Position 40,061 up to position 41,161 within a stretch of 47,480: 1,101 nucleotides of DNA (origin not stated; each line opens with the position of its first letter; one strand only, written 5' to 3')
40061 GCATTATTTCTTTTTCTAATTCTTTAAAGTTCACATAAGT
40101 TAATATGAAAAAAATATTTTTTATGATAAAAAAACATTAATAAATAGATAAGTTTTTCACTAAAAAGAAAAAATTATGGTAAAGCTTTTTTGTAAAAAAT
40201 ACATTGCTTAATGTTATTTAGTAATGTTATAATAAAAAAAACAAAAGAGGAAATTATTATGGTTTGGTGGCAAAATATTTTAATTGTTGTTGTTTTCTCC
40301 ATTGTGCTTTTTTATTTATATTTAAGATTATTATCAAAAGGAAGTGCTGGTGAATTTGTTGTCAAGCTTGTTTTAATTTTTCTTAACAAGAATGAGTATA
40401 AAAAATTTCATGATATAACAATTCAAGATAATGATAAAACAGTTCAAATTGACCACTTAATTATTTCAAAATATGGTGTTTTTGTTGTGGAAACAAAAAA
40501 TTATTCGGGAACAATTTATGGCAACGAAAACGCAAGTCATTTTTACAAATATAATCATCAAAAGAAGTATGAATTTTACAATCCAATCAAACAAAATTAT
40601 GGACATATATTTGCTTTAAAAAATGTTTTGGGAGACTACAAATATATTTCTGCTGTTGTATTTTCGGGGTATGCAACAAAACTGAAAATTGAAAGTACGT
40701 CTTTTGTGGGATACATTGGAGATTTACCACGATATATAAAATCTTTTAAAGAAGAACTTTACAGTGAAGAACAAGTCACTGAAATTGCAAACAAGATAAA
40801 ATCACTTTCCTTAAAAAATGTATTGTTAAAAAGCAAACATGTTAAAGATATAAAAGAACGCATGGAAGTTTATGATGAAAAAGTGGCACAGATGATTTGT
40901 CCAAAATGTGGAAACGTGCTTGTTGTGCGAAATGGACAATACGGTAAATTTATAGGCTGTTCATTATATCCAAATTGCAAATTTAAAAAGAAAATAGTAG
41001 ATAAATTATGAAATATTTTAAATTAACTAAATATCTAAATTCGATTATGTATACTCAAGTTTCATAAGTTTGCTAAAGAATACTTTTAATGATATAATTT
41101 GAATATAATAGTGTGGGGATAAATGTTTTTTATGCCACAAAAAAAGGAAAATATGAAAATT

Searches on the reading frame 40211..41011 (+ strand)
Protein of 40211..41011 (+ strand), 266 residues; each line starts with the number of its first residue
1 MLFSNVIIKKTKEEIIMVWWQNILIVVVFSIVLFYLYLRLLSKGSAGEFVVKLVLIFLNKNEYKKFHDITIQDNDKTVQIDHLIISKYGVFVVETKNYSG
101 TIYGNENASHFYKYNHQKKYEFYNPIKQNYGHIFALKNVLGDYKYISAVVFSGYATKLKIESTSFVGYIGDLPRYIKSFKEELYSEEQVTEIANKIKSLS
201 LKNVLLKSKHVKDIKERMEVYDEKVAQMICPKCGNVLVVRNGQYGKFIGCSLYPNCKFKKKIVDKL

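Call 13: find_encoding_contigs(protein=window:40211-41011:+, flank=10000, max_places=6)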
Protein window:40211-41011:+ (266 aa): 1 contig read that carries it; 1 place shown.
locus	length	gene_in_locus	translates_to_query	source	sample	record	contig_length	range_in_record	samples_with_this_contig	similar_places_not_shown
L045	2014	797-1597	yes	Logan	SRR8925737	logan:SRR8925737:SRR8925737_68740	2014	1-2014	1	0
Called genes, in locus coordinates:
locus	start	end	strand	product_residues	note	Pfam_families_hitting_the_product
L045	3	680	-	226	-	?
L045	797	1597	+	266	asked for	PF08378:NERD, PF01396:Zn_ribbon_Top1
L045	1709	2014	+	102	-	?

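Call 36: search_protein_families(library=pfam, proteins=[window:40211-41008:+], max_evalue=0.001)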
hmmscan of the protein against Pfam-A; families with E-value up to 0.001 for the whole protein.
window:40211-41008:+ (266 aa): 2 families
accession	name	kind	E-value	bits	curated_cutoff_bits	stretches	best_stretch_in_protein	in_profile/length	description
PF08378.17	NERD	-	1.7e-27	96.5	22.1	1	43-152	1-111/111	Nuclease-related domain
PF01396.24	Zn_ribbon_Top1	-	1.2e-14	54.2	32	1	229-264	3-38/39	Topoisomerase DNA binding C4 zinc finger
